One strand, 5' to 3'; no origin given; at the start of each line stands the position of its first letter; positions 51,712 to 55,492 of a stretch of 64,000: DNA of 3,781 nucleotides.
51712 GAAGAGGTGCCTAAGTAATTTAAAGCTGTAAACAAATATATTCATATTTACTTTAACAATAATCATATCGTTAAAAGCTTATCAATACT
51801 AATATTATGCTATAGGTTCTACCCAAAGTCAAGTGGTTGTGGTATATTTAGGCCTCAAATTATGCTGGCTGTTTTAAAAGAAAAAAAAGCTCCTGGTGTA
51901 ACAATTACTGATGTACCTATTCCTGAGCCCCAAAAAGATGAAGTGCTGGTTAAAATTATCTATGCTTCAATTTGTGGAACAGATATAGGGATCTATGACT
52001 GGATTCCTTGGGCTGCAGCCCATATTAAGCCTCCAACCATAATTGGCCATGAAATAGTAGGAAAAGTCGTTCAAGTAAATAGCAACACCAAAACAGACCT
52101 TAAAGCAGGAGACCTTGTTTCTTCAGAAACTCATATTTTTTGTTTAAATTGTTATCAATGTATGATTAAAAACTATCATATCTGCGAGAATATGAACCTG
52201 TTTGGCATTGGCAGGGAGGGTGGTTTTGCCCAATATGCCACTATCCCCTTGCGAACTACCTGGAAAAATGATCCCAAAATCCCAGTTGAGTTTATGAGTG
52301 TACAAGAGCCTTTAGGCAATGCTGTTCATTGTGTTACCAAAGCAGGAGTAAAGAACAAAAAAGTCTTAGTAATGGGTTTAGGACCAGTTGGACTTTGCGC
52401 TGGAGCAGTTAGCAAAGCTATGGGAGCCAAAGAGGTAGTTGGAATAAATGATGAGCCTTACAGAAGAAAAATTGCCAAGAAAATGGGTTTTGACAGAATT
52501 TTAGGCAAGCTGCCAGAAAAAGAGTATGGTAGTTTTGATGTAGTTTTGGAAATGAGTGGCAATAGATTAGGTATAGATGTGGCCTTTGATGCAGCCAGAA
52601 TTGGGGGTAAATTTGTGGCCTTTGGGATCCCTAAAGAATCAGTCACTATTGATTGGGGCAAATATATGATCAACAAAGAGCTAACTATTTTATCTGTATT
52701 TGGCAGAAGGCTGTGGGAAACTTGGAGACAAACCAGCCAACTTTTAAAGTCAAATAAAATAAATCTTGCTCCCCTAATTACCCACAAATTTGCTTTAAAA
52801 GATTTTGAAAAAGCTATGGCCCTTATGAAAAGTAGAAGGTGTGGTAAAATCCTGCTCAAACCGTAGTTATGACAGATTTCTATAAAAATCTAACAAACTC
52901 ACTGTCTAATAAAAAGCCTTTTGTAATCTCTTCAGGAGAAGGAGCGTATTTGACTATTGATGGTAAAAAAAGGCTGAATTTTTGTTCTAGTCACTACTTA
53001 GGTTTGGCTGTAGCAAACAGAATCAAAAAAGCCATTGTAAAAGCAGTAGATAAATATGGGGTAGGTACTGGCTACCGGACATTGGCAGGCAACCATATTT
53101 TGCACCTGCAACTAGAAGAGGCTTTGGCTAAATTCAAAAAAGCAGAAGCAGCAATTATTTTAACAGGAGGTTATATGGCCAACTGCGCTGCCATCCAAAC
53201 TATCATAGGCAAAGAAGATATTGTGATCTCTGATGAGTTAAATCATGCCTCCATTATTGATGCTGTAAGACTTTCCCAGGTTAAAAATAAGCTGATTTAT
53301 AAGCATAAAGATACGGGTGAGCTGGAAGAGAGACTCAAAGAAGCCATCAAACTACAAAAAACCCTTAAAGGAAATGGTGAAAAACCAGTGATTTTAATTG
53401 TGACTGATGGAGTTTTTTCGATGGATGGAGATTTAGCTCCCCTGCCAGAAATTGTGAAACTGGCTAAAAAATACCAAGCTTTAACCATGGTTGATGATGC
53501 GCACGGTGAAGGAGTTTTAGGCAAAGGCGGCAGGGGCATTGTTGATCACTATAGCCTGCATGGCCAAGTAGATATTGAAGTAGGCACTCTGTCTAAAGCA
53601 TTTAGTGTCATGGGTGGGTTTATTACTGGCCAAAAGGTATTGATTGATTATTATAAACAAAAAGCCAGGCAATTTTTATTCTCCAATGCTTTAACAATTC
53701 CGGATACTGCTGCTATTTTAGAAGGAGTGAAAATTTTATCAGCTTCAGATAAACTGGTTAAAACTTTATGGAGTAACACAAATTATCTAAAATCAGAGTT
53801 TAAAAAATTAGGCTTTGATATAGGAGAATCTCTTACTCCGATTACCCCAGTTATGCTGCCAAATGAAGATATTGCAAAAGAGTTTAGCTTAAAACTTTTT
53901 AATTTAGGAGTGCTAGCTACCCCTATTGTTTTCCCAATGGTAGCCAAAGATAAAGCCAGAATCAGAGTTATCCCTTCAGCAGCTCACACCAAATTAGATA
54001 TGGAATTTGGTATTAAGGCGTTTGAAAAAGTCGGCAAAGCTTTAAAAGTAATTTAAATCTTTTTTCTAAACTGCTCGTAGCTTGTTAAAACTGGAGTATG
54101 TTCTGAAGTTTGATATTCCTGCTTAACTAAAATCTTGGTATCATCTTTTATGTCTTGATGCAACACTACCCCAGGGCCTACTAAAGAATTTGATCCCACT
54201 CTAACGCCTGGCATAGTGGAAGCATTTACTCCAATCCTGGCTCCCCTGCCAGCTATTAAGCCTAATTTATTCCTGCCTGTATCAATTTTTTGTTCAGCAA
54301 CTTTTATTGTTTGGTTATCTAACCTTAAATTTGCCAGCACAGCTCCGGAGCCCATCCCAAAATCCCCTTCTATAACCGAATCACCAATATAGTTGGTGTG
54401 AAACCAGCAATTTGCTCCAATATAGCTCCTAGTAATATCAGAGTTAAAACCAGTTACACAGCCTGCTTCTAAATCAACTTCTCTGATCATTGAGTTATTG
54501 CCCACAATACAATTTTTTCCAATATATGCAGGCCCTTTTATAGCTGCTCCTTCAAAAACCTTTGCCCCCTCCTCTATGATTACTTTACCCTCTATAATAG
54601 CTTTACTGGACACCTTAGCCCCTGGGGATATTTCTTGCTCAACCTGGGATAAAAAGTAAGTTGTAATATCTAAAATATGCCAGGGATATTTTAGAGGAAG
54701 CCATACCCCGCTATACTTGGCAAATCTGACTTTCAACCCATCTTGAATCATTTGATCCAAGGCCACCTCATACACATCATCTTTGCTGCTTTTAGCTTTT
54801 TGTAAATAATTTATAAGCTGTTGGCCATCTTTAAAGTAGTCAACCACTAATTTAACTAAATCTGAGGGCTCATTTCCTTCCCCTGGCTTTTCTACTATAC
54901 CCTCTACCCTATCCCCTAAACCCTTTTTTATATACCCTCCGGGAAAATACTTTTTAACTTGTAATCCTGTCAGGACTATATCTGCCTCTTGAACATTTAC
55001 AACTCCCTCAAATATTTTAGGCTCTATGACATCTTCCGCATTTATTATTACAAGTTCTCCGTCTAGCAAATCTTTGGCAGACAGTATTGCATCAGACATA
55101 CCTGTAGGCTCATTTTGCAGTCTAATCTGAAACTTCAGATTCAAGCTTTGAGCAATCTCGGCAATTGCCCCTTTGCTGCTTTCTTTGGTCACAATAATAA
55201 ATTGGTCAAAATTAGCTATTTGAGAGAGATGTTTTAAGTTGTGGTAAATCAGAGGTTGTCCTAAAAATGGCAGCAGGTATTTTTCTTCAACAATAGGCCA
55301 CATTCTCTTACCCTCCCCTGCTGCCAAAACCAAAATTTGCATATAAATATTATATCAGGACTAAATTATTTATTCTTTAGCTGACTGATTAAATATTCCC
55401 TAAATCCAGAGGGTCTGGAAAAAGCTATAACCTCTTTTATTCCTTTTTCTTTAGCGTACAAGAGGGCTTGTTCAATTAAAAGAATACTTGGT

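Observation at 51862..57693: tdh-kbl operon converging on a nucleotidyltransferase-LbH protein and an acyl-adenylate ligase with a C-terminal add-on domain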

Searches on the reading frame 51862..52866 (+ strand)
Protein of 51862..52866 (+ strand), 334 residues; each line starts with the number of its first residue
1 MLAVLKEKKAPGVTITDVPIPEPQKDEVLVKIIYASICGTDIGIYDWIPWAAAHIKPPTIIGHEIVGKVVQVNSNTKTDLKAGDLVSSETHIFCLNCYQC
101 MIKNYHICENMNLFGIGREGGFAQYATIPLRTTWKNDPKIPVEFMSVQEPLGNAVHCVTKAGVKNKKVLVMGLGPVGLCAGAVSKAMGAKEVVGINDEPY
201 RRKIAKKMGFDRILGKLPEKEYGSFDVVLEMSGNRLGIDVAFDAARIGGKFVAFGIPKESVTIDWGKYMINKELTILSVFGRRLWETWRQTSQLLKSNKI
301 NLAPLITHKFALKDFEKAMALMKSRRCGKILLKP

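Call 3: search_protein_families(library=pfam, proteins=[window:51862-52866:+], max_evalue=0.01)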
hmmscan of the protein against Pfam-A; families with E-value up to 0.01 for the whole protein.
window:51862-52866:+ (334 aa): 6 families
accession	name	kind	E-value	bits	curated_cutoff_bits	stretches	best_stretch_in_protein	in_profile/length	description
PF08240.17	ADH_N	-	9.1e-24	84.1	23.5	1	25-134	2-100/104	Alcohol dehydrogenase GroES-like domain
PF00107.32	ADH_zinc_N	-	9.2e-20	71.3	31.8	1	175-296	1-128/129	Zinc-binding dehydrogenase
PF13602.12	ADH_zinc_N_2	-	6.6e-06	27.5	27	1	223-332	22-134/134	Zinc-binding dehydrogenase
PF16912.11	Glu_dehyd_C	-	1.1e-05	25.5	34.9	1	154-319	20-198/211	Glucose dehydrogenase C-terminus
PF16884.10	ADH_N_2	-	0.0001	22.6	31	1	14-90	19-92/108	N-terminal domain of oxidoreductase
PF01262.27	AlaDh_PNT_C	-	0.0025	17.7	23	1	156-202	19-64/214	Alanine dehydrogenase/PNT, C-terminal domain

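Call 4: search_protein_families(library=ncbifam, proteins=[window:51862-52866:+], max_evalue=0.01)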
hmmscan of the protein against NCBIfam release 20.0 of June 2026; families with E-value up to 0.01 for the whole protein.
window:51862-52866:+ (334 aa): 21 families
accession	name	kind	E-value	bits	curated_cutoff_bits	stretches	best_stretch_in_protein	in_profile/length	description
TIGR00692.1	tdh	equivalog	1.2e-106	356.5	458.35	1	3-333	1-339/340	L-threonine 3-dehydrogenase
NF003808.0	PRK05396.1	equivalog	7.5e-104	347.3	380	1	1-333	1-339/341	L-threonine 3-dehydrogenase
NF041097.1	keto_inos_dh_IolM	equivalog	4.4e-49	167.2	450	1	9-333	36-388/389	scyllo-inosose 3-dehydrogenase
NF007375.0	PRK09880.1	equivalog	1.9e-47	161.7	469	1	22-323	24-331/344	L-idonate 5-dehydrogenase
NF010344.0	PRK13771.1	subfamily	2.3e-41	141.9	349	1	1-333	1-332/334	putative alcohol dehydrogenase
NF007489.0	PRK10083.1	equivalog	1.9e-38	132.3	376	1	4-332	4-335/339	Zn-dependent oxidoreductase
NF007642.0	PRK10309.1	equivalog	4.8e-37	128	550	1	12-333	11-345/347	galactitol-1-phosphate 5-dehydrogenase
NF041172.1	AcrlCoa_red_Thmprot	equivalog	1.3e-35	123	500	1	1-334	1-334/334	acryloyl-CoA reductase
TIGR03366.1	HpnZ_proposed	hypoth_equivalog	7.1e-24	84.6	328.1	1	21-279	1-278/315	putative phosphonate catabolism associated alcohol dehydrogenase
TIGR03201.1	dearomat_had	equivalog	4.1e-22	78.7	338.65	1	15-308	13-323/349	6-hydroxycyclohex-1-ene-1-carbonyl-CoA dehydrogenase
NF047908.1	AldhRedAhr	equivalog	1e-20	73.9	470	1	23-324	26-324/335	NADPH-dependent aldehyde reductase Ahr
TIGR01202.1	bchC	equivalog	5.8e-20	71.6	291.25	1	13-320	13-294/308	chlorophyll synthesis pathway protein BchC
TIGR03989.1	Rxyl_3153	subfamily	1.6e-18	67.1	440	2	3-110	5-107/370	NDMA-dependent alcohol dehydrogenase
NF006940.0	PRK09422.1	equivalog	6e-17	61.6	344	1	10-283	9-288/338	alcohol dehydrogenase AdhP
TIGR03451.1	mycoS_dep_FDH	equivalog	9e-17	60.9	512.9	2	3-108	4-104/358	S-(hydroxymethyl)mycothiol dehydrogenase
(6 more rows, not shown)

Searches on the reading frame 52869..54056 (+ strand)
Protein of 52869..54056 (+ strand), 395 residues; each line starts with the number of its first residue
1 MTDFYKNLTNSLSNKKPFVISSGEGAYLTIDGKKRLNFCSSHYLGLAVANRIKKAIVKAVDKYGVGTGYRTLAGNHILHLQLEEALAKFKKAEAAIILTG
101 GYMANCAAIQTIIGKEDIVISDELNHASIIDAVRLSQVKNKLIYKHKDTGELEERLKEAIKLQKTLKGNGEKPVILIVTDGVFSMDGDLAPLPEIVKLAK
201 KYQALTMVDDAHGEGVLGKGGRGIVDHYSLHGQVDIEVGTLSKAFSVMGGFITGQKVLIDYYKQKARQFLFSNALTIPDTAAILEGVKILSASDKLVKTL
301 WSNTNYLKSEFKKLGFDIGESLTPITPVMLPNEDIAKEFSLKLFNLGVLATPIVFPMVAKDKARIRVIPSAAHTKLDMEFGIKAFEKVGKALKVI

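Call 3: search_protein_families(library=pfam, proteins=[window:52869-54056:+], max_evalue=0.01)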
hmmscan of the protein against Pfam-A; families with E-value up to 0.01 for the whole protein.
window:52869-54056:+ (395 aa): 6 families
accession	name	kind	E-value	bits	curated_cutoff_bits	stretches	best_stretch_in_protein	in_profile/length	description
PF00155.27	Aminotran_1_2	-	2.5e-49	168.8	19.7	1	35-383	3-359/361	Aminotransferase class I and II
PF00266.25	Aminotran_5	-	0.00018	21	21.5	1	82-211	48-177/371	Aminotransferase class-V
PF01053.26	Cys_Met_Meta_PP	-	0.00045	19.3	27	1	81-217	56-181/381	Cys/Met metabolism PLP-dependent enzyme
PF01041.23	DegT_DnrJ_EryC1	-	0.0005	19.8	19.8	1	80-220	27-156/360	DegT/DnrJ/EryC1/StrS aminotransferase family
PF01276.26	OKR_DC_1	-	0.0005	19.4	27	1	87-213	76-207/417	Orn/Lys/Arg decarboxylase, major domain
PF01212.27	Beta_elim_lyase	-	0.00077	19.3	27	1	80-265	35-222/288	Beta-eliminating lyase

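Call 4: search_protein_families(library=ncbifam, proteins=[window:52869-54056:+], max_evalue=0.01)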
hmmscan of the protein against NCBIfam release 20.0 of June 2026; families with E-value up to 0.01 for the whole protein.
window:52869-54056:+ (395 aa): 23 families
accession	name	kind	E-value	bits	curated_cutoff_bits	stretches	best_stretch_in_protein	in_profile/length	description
TIGR01825.1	gly_Cac_T_rel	subfamily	2.2e-142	474.3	535.4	1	15-395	15-385/385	BioF/Kbl family PLP-dependent acyltransferase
NF005394.0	PRK06939.1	equivalog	5.1e-125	417.3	460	1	16-395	24-397/397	glycine C-acetyltransferase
TIGR00858.1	bioF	equivalog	1.6e-104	349.6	426.45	1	21-384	9-363/365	8-amino-7-oxononanoate synthase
NF047600.1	SerpalmtaseCFB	equivalog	1.1e-97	327.2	640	1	20-394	30-394/395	serine palmitoyltransferase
TIGR01822.1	2am3keto_CoA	equivalog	6.4e-97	324.9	493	1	15-395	19-393/393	glycine C-acetyltransferase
TIGR01821.1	5aminolev_synth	equivalog_domain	2.1e-76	257.4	338.55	1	32-393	43-398/402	5-aminolevulinate synthase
NF047599.1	SerpalmtaseBetaP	equivalog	1.2e-75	254.7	500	1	21-392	34-393/394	serine palmitoyltransferase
NF047603.1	SerpalmtaseAlphaP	equivalog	5.9e-56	189.8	670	1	29-395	41-399/399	serine palmitoyltransferase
NF005526.0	PRK07179.1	equivalog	2.8e-43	148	428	1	31-388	52-395/407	alpha-hydroxyketone-type quorum-sensing autoinducer synthase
NF005697.0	PRK07505.1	subfamily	7.9e-41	140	342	1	28-379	43-389/405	hypothetical protein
NF004608.1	PRK05937.1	equivalog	1.5e-29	103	399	1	36-254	13-222/366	8-amino-7-oxononanoate synthase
NF006810.0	PRK09331.1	subfamily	3.9e-06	25.9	301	1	82-217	70-204/397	Sep-tRNA:Cys-tRNA synthetase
NF041364.1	GntC_guanitoxin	equivalog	6.7e-06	25.2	415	1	192-297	156-262/356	guanitoxin biosynthesis PLP-dependent (S)-gamma-hydroxy-L-arginine cyclodehydratase GntC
NF000586.1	PRK00011.1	subfamily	0.00013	20.9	335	1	89-220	75-201/404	serine hydroxymethyltransferase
NF005588.0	PRK07309.1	equivalog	0.00056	18.9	576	1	51-318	47-314/391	pyridoxal phosphate-dependent aminotransferase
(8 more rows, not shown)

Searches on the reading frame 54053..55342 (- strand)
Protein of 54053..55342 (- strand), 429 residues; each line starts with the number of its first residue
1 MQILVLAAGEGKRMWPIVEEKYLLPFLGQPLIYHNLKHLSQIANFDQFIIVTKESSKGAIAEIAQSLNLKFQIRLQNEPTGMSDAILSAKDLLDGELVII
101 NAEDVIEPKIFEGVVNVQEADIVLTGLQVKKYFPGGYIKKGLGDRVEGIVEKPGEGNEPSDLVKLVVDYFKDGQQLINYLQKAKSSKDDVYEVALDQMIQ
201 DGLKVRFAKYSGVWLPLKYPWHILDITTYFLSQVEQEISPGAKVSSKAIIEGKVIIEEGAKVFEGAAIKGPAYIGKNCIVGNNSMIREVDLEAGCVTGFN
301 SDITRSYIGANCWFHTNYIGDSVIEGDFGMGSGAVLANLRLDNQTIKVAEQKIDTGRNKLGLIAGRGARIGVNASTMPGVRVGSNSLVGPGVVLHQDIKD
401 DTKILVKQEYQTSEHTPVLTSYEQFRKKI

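Call 3: search_protein_families(library=pfam, proteins=[window:54053-55342:-], max_evalue=0.01)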
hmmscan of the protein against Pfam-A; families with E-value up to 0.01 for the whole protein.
window:54053-55342:- (429 aa): 8 families
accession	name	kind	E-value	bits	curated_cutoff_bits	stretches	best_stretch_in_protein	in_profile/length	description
PF00483.29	NTP_transferase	-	2.1e-18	67.2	21.2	1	4-204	3-215/245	Nucleotidyl transferase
PF00132.30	Hexapep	-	3.7e-12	45.8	27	2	254-287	2-35/36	Bacterial transferase hexapeptide (six repeats)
PF12804.13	NTP_transf_3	-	2.3e-09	38.1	27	1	4-105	2-96/160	MobA-like NTP transferase domain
PF25084.1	LbH_EIF2B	-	9.2e-08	32.5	54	1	242-316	10-83/105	EIF2B subunit epsilon LbH domain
PF14602.12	Hexapep_2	-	7.3e-06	26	27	1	365-394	5-32/34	Hexapeptide repeat of succinyl-transferase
PF02348.25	CTP_transf_3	-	8.5e-05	22.9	22.6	1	19-101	14-94/217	Cytidylyltransferase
PF01128.25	IspD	-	0.00011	22.4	27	1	2-66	2-65/221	2-C-methyl-D-erythritol 4-phosphate cytidylyltransferase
PF07959.18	Fucose_pyrophosphorylase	-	0.0021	17.5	34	0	223-290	265-334/418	Fucose pyrophosphorylase domain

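Call 4: search_protein_families(library=ncbifam, proteins=[window:54053-55342:-], max_evalue=0.01)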
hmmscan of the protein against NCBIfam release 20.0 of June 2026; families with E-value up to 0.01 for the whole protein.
window:54053-55342:- (429 aa): 47 families (the best 25 are shown)
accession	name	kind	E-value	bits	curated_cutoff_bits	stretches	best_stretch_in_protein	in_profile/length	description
TIGR03992.1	Arch_glmU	subfamily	9.9e-78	261.7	292.1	1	1-393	1-392/393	bifunctional sugar-1-phosphate nucleotidylyltransferase/acetyltransferase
NF041173.1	Sug_nt_acttase_Thmprot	equivalog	2.8e-68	230.7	600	1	1-400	1-399/405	bifunctional sugar-1-phosphate nucleotidylyltransferase/acetyltransferase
TIGR01208.1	rmlA_long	equivalog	7e-35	120.5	320.25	1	4-324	3-325/353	glucose-1-phosphate thymidylyltransferase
TIGR01173.1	glmU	equivalog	2e-20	73.1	366.85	2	1-312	1-321/452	bifunctional UDP-N-acetylglucosamine diphosphorylase/glucosamine-1-phosphate N-acetyltransferase GlmU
NF010933.0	PRK14353.1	equivalog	2.3e-20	72.6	505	2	3-151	8-158/453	bifunctional UDP-N-acetylglucosamine diphosphorylase/glucosamine-1-phosphate N-acetyltransferase GlmU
NF010934.1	PRK14354.1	equivalog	3.4e-17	62.1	450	3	4-182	3-183/447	bifunctional UDP-N-acetylglucosamine diphosphorylase/glucosamine-1-phosphate N-acetyltransferase GlmU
NF041313.1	UDPGP_AglF_Halo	equivalog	1.4e-15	57.4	400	1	1-220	1-224/234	UTP--glucose-1-phosphate uridylyltransferase AglF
NF010936.0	PRK14356.1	equivalog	2.4e-15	56.4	666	2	237-405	289-442/456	bifunctional UDP-N-acetylglucosamine diphosphorylase/glucosamine-1-phosphate N-acetyltransferase GlmU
TIGR03991.1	alt_bact_glmU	hypoth_equivalog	1.5e-14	54.2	225.3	1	238-388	183-338/394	UDP-N-acetylglucosamine diphosphorylase/glucosamine-1-phosphate N-acetyltransferase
NF010932.0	PRK14352.1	equivalog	2.8e-14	52.6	611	2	3-118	9-126/488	bifunctional UDP-N-acetylglucosamine diphosphorylase/glucosamine-1-phosphate N-acetyltransferase GlmU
NF052502.1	man1P_GTase_Rv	exception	4.7e-13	48.7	440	1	3-327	3-321/352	mannose-1-phosphate guanylyltransferase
NF010937.0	PRK14357.1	equivalog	6.4e-12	45.1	658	2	1-308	1-309/448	bifunctional UDP-N-acetylglucosamine diphosphorylase/glucosamine-1-phosphate N-acetyltransferase GlmU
NF010935.0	PRK14355.1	equivalog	1.2e-11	43.9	718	1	3-152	6-158/459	bifunctional UDP-N-acetylglucosamine diphosphorylase/glucosamine-1-phosphate N-acetyltransferase GlmU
TIGR03570.1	NeuD_NnaD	subfamily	1.3e-11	44.5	160.8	2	235-306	117-189/202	NeuD/PglB/VioB family sugar acetyltransferase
NF010940.0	PRK14360.1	equivalog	1.4e-11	43.6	602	2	237-410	282-439/452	bifunctional UDP-N-acetylglucosamine diphosphorylase/glucosamine-1-phosphate N-acetyltransferase GlmU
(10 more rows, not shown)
